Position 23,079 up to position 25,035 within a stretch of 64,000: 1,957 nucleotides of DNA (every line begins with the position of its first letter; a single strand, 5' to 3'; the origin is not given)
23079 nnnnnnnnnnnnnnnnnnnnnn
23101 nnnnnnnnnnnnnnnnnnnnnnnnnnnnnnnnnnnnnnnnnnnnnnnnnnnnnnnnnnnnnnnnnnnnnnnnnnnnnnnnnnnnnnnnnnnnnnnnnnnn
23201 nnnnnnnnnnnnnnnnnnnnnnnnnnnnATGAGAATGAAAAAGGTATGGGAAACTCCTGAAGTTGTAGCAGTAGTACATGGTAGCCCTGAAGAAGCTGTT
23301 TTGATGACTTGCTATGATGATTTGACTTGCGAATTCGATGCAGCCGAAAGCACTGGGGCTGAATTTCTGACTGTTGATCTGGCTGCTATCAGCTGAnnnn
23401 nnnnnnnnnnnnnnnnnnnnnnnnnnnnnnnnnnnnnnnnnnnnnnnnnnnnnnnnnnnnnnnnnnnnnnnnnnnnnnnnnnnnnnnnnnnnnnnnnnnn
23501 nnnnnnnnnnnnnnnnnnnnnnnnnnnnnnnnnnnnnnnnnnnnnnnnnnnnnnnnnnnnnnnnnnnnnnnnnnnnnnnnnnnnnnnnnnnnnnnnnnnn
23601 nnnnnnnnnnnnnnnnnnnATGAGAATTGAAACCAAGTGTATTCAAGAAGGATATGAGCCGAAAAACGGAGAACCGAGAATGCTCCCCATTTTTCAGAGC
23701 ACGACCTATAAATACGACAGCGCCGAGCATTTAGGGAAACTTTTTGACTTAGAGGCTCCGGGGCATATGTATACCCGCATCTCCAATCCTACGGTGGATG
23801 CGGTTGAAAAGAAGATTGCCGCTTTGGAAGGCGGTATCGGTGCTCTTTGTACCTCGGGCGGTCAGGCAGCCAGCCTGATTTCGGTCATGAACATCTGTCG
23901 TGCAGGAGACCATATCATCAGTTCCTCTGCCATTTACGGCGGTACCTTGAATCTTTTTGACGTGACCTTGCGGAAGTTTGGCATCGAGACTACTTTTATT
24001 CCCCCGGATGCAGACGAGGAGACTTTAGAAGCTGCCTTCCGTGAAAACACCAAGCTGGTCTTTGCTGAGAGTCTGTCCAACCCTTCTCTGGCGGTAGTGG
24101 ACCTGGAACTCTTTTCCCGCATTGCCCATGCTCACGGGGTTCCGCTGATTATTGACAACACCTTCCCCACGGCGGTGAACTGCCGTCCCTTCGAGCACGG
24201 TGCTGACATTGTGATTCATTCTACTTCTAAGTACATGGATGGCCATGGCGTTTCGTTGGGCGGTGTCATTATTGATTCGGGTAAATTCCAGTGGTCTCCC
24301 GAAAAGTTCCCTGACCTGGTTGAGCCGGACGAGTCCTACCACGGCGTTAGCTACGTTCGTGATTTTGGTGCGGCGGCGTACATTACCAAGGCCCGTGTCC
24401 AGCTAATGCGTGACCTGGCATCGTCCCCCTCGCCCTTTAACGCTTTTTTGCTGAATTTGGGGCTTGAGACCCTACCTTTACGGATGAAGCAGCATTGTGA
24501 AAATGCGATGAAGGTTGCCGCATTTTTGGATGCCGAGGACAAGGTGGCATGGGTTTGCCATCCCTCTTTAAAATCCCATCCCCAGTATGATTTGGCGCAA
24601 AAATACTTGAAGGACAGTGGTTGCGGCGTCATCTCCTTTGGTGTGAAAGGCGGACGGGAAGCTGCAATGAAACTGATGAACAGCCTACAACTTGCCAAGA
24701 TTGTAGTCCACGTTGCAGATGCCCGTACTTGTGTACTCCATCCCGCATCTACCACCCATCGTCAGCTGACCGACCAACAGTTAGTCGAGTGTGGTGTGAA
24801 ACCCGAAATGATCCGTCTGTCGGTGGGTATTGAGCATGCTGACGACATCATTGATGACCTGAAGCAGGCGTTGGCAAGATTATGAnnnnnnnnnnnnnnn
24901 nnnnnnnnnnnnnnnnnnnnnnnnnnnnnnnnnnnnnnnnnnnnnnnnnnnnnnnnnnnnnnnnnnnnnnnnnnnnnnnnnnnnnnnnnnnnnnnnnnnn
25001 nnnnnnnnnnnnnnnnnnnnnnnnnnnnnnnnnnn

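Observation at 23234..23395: Short peptide gene missed by the ORF track (53 aa, C-terminal Ser, two Cys)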

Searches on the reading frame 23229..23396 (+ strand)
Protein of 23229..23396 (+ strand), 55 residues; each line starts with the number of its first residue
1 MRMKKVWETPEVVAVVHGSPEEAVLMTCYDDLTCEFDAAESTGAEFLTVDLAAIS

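Call 5: search_protein_families(library=ncbifam, proteins=[window:23229-23396:+], max_evalue=0.01)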
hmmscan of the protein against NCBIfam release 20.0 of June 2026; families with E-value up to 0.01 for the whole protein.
window:23229-23396:+ (55 aa): 0 families

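Call 6: search_protein_families(library=pfam, proteins=[window:23229-23396:+], max_evalue=0.01)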
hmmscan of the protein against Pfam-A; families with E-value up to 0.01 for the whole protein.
window:23229-23396:+ (55 aa): 0 families

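Call 9: find_homologous_proteins(query=window:23235-23393:+, max_evalue=10)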
Query seq(53 aa) (53 aa): 6 proteins with E <= 10 among 6 candidates.
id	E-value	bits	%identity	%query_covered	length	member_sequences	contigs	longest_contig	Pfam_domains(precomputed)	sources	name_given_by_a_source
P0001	2.1e-27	110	100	100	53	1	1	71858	-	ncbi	-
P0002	2.5e-16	76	74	100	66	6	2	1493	-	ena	-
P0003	2.4e-14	70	78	75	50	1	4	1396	-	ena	-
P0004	7.9e-14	68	68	94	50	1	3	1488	-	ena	-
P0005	8.9e-14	68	68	94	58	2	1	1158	-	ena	-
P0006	3.8e-11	60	75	68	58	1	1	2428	-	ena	-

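Call 11: list_cluster_members(proteins=[P0001, P0002, P0003, P0004, P0005, P0006])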
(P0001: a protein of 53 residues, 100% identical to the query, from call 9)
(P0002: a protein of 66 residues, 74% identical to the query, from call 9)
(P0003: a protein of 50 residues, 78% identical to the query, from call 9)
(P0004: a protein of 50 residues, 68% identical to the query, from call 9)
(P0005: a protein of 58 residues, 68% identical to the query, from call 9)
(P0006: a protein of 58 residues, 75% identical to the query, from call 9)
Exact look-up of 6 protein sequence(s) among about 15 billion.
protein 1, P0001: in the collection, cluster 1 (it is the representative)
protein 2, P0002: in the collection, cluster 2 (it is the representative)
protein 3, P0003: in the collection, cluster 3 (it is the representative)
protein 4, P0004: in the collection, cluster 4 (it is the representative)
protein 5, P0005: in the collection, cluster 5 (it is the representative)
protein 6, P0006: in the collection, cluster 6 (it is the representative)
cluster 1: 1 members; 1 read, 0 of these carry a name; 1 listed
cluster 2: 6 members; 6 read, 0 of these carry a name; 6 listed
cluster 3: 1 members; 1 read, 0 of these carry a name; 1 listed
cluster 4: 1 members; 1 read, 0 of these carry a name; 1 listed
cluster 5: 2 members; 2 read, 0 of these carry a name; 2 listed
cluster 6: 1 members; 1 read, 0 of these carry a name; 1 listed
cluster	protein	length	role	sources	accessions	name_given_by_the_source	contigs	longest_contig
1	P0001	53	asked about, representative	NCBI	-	-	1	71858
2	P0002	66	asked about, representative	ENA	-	-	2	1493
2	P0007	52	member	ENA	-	-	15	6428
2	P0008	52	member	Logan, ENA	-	-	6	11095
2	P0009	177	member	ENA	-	-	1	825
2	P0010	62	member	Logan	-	-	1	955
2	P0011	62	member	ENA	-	-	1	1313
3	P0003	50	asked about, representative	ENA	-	-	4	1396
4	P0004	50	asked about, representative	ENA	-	-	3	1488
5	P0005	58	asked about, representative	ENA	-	-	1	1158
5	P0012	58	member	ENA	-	-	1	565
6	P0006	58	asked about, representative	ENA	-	-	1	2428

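Call 12: find_encoding_contigs(protein=P0001, flank=10000, max_places=3)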
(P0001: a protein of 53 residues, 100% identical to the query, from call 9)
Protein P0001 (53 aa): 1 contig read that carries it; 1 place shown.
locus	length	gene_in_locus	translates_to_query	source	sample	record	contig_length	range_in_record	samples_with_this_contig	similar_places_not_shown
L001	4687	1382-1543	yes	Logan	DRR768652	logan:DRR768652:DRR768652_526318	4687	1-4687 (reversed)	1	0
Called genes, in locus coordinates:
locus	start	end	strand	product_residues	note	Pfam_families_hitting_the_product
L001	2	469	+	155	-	?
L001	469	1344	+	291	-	PF27840:ScmC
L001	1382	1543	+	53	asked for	-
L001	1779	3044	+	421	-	PF01053:Cys_Met_Meta_PP, PF00155:Aminotran_1_2 (weak), PF00266:Aminotran_5 (faint)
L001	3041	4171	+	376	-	PF22020:RlmL_1st, PF02926:THUMP, PF01170:UPF0020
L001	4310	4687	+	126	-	?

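Call 13: find_encoding_contigs(protein=P0008, flank=10000, max_places=6)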
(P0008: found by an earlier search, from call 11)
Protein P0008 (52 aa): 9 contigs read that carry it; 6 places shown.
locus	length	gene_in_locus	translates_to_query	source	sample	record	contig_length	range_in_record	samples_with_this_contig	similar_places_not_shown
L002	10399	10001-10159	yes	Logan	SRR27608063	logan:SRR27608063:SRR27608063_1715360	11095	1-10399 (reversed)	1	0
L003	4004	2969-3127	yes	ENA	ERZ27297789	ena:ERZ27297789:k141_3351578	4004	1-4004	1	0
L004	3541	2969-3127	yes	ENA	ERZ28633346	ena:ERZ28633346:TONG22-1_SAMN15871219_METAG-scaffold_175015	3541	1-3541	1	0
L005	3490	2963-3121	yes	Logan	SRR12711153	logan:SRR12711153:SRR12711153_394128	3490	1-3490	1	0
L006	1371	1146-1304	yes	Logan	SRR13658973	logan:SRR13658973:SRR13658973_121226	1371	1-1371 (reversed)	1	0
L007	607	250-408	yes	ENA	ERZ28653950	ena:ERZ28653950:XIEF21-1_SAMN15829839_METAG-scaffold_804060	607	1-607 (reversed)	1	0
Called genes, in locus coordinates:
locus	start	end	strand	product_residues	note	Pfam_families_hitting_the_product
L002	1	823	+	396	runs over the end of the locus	PF08245:Mur_ligase_M, PF27239:FOL3_C (faint), PF02875:Mur_ligase_C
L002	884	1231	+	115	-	PF01740:STAS, PF13466:STAS_2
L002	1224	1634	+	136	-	PF13581:HATPase_c_2, PF02518:HATPase_c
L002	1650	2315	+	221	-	PF04542:Sigma70_r2, PF04539:Sigma70_r3 (weak), PF13560:HTH_31 (faint), PF08281:Sigma70_r4_2, PF04545:Sigma70_r4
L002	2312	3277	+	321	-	PF06325:PrmA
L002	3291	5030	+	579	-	PF00664:ABC_membrane, PF00005:ABC_tran, PF13304:AAA_21 (weak)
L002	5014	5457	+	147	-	PF00717:Peptidase_S24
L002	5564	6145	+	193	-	-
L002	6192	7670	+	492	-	PF00395:SLH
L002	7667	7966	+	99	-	PF05402:PqqD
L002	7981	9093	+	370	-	PF04055:Radical_SAM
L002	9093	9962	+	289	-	PF27840:ScmC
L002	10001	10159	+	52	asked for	-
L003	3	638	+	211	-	?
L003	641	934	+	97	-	PF05402:PqqD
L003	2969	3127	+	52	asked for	-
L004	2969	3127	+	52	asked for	-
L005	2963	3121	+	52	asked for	-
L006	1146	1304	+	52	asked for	-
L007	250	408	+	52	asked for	-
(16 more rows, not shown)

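Call 19: find_encoding_contigs(protein=P0006, flank=10000, max_places=3)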
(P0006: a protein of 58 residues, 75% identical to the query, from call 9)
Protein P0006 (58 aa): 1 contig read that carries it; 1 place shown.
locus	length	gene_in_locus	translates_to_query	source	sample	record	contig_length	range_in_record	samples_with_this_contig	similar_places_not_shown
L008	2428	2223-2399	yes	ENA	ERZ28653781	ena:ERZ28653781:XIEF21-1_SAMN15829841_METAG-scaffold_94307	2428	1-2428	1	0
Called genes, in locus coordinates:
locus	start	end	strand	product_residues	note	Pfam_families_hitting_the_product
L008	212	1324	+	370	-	PF04055:Radical_SAM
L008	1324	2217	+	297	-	PF27840:ScmC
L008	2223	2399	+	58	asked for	-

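Call 20: find_encoding_contigs(protein=P0004, flank=10000, max_places=3)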
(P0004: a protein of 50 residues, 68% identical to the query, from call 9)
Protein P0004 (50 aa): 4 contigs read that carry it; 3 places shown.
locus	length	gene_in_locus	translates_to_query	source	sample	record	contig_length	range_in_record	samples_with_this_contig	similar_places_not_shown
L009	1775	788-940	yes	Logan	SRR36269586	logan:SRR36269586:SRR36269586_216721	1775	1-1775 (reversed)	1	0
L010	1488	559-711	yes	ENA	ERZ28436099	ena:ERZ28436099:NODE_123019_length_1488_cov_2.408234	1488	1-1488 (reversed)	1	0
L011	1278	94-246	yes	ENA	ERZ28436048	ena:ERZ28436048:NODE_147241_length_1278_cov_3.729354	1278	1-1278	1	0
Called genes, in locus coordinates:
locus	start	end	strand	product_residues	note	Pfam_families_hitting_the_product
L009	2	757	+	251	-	?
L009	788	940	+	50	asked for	-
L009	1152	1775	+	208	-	?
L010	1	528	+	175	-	?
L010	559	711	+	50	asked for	-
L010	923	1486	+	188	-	?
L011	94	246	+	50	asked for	-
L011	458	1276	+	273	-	?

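Call 21: find_encoding_contigs(protein=P0003, flank=10000, max_places=4)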
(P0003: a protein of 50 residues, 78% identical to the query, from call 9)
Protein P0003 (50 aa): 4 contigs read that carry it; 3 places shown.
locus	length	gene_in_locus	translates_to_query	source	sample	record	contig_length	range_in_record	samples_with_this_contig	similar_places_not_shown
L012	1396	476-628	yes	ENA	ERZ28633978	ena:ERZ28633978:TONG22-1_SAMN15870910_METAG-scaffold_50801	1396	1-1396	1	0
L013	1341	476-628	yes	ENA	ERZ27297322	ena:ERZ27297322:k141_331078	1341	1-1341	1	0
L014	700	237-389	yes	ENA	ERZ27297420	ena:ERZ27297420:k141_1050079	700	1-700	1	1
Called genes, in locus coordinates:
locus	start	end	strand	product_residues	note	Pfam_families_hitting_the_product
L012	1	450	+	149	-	?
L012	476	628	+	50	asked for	-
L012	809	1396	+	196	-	?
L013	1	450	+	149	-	?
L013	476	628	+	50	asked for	-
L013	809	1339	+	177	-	?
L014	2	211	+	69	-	?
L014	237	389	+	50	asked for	-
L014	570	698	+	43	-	?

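Call 22: find_encoding_contigs(protein=P0005, flank=10000, max_places=3)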
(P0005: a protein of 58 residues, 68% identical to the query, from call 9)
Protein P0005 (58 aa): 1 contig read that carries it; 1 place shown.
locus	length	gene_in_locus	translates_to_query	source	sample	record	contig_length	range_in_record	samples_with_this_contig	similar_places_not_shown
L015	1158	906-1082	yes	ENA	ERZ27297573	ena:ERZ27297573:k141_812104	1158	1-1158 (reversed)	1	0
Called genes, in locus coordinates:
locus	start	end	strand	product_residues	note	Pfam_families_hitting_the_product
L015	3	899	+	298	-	?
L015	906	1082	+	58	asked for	-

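Call 37: search_protein_families(library=ncbifam, proteins=[window:23235-23393:+], max_evalue=10)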
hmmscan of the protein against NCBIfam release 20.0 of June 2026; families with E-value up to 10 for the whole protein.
seq(53 aa): 1 family
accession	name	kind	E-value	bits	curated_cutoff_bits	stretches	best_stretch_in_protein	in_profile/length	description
NF033534.1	rhodolasso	subfamily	0.11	12.2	30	1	2-27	3-28/49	lasso peptide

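Call 39: search_protein_representatives(alignment_id=A2)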
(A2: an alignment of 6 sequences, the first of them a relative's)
Query: 6 sequences, 58 profile positions. Proteins with E-value up to 0.001 (for the whole library): 30; up to 1e-10: 2; up to 1e-30: 0. The best 30 are listed.
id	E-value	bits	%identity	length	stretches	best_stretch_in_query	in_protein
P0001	1.1e-25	105.1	-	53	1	9-58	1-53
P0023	6.4e-18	80.2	-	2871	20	18-53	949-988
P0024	1.1e-06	44.2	-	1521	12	19-53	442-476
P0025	4.5e-06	42.3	-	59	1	9-34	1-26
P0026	5.8e-05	38.7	-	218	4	10-25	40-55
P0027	6.6e-05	38.5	-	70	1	10-39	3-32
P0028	3.1e-04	36.4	-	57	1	9-34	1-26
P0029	3.4e-04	36.2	-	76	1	9-34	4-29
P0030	3.6e-04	36.2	-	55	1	9-37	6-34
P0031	3.9e-04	36.0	-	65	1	9-35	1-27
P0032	4.8e-04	35.8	-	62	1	9-34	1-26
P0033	5.2e-04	35.6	-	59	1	10-34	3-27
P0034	5.8e-04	35.5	-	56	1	9-38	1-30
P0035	5.9e-04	35.5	-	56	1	9-34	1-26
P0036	6.7e-04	35.3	-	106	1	8-34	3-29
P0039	7.5e-04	35.1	-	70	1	9-34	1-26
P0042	8.4e-04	35.0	-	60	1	9-34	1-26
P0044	8.8e-04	34.9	-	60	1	8-34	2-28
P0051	9.9e-04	34.7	-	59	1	9-36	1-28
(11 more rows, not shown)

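Call 47: search_protein_families(library=ncbifam, proteins=[P0042, P0025, P0027, P0031, P0034, P0044, P0051, P0039], max_evalue=10)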
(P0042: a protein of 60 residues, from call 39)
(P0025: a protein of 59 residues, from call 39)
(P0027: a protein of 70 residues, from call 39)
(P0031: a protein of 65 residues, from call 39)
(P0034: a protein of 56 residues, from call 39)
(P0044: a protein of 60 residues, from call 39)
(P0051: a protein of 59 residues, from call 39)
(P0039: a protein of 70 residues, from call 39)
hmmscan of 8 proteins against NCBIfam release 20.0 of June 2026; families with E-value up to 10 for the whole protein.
P0042 (60 aa): 3 families
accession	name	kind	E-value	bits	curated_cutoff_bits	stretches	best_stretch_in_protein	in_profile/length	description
NF033534.1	rhodolasso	subfamily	0.02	14.6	30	1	2-32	3-29/49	lasso peptide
NF050043.1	rSAM_RiPP_SSH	equivalog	0.072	12.7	45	1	1-18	1-14/41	SSH motif RaS-RiPP peptide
NF033524.1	lasso_PadeA_fam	subfamily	0.21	11.3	27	1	2-13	1-12/30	paeninodin family lasso peptide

P0025 (59 aa): 1 family
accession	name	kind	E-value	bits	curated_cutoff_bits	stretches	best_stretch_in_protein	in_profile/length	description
NF033534.1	rhodolasso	subfamily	0.084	12.6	30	1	2-29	3-26/49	lasso peptide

P0027 (70 aa): 0 families

P0031 (65 aa): 2 families
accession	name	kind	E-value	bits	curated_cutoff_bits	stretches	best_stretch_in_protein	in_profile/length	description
NF033534.1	rhodolasso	subfamily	0.092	12.5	30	1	2-22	3-21/49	lasso peptide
NF050043.1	rSAM_RiPP_SSH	equivalog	0.14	11.8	45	1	1-34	1-30/41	SSH motif RaS-RiPP peptide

P0034 (56 aa): 0 families

P0044 (60 aa): 0 families

P0051 (59 aa): 0 families

P0039 (70 aa): 1 family
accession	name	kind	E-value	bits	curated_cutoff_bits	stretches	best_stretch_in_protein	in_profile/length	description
NF033534.1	rhodolasso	subfamily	3.2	7.5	30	1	1-21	2-20/49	lasso peptide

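Call 92: find_homologous_proteins(query=A3, max_evalue=0.001)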
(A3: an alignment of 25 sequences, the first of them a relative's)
Query A3 (25 sequences) (60 aa, profile of the alignment): 330 proteins with E <= 0.001 among 918 candidates; the best 120 are listed.
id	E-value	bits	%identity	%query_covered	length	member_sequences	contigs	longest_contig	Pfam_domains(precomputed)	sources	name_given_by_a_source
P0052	5.0e-18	83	59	100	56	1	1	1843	-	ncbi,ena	-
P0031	1.8e-16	78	64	55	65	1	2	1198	-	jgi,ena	jgi:hypothetical protein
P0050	2.9e-16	77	50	100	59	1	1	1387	-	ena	-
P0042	2.9e-16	77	100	100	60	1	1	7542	-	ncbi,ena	-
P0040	3.8e-16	77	65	52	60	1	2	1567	-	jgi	jgi:hypothetical protein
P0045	8.1e-16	76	38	88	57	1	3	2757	-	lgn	-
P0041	1.3e-15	75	52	72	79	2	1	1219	-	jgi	jgi:hypothetical protein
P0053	1.7e-15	75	54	100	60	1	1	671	-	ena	-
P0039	1.7e-15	75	67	45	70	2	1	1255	-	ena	-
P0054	2.5e-15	74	59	62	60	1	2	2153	-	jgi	jgi:hypothetical protein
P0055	2.7e-15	74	60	70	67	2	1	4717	-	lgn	-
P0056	3.6e-15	74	48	95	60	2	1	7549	-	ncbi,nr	ncbi:MAG: hypothetical protein KKB13_14470 [Chloroflexi bacterium]|nr:hypothetical protein [Chlorofl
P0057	3.8e-15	74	53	80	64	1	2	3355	-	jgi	jgi:hypothetical protein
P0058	4.4e-15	74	39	83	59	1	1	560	-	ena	-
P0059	5.5e-15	73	47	93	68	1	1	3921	-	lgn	-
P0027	5.8e-15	73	47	85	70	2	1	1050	-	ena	-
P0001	1.4e-12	66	38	97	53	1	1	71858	-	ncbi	-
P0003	1.5e-12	66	40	85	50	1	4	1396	-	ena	-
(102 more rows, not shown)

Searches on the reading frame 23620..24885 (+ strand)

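Call 5: search_protein_families(library=ncbifam, proteins=[window:23620-24885:+], max_evalue=0.01)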
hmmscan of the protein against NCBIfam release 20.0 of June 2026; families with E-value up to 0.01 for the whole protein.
window:23620-24885:+ (421 aa): 53 families (the best 25 are shown)
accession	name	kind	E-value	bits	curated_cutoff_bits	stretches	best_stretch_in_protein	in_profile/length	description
TIGR01326.1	OAH_OAS_sulfhy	subfamily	9e-182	604.4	495.1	1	3-419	2-418/418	O-acetylhomoserine aminocarboxypropyltransferase/cysteine synthase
NF005215.0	PRK06702.1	equivalog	1.2e-169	564.8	709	1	5-418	9-422/432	bifunctional O-acetylhomoserine aminocarboxypropyltransferase/cysteine synthase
NF006096.0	PRK08248.1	equivalog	3e-160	533.6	726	1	2-419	8-426/431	homocysteine synthase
NF005872.0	PRK07812.1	equivalog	2.2e-156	520.7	703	1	3-419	17-433/439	bifunctional o-acetylhomoserine/o-acetylserine sulfhydrylase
NF004757.0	PRK06084.1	equivalog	9.2e-148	492.6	790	1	1-419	1-421/425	bifunctional O-acetylhomoserine aminocarboxypropyltransferase/cysteine synthase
NF006004.0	PRK08134.1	equivalog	6.5e-146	486.4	636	1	3-418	9-425/433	O-acetylhomoserine aminocarboxypropyltransferase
NF004650.0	PRK05994.1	equivalog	8.5e-138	459.7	667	1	3-420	8-426/427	O-acetylhomoserine aminocarboxypropyltransferase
NF004125.0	PRK05613.1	equivalog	8.6e-128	426.5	765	1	4-419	15-435/437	O-acetylhomoserine/O-acetylserine sulfhydrylase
NF006003.0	PRK08133.1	equivalog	4.3e-109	364.8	522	2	2-222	11-230/396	O-succinylhomoserine sulfhydrylase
TIGR01328.1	met_gam_lyase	equivalog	4.5e-106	355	549.7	2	2-219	3-220/391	methionine gamma-lyase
TIGR01325.1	O_suc_HS_sulf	equivalog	3.6e-104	348.4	510.05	2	5-222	2-218/380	O-succinylhomoserine sulfhydrylase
NF004876.0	PRK06234.1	subfamily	6.3e-103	344.9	666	2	19-222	26-230/400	methionine gamma-lyase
NF005695.0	PRK07503.1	equivalog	3.1e-97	325.8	666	2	4-220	11-227/403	methionine gamma-lyase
NF005696.0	PRK07504.1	equivalog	4.5e-93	312.2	675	2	24-223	32-230/397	O-succinylhomoserine sulfhydrylase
NF005263.0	PRK06767.1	equivalog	4.3e-92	309.1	617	2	2-219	5-222/392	methionine gamma-lyase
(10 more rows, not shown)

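Call 6: search_protein_families(library=pfam, proteins=[window:23620-24885:+], max_evalue=0.01)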
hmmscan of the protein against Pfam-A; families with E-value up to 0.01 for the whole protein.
window:23620-24885:+ (421 aa): 3 families
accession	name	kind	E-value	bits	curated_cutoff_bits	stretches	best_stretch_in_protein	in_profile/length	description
PF01053.26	Cys_Met_Meta_PP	-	2.2e-123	412.1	27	1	4-418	1-380/381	Cys/Met metabolism PLP-dependent enzyme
PF00155.27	Aminotran_1_2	-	1.7e-06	27.9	19.7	1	49-220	33-235/361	Aminotransferase class I and II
PF00266.25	Aminotran_5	-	4.6e-06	26.3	21.5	1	86-211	78-208/371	Aminotransferase class-V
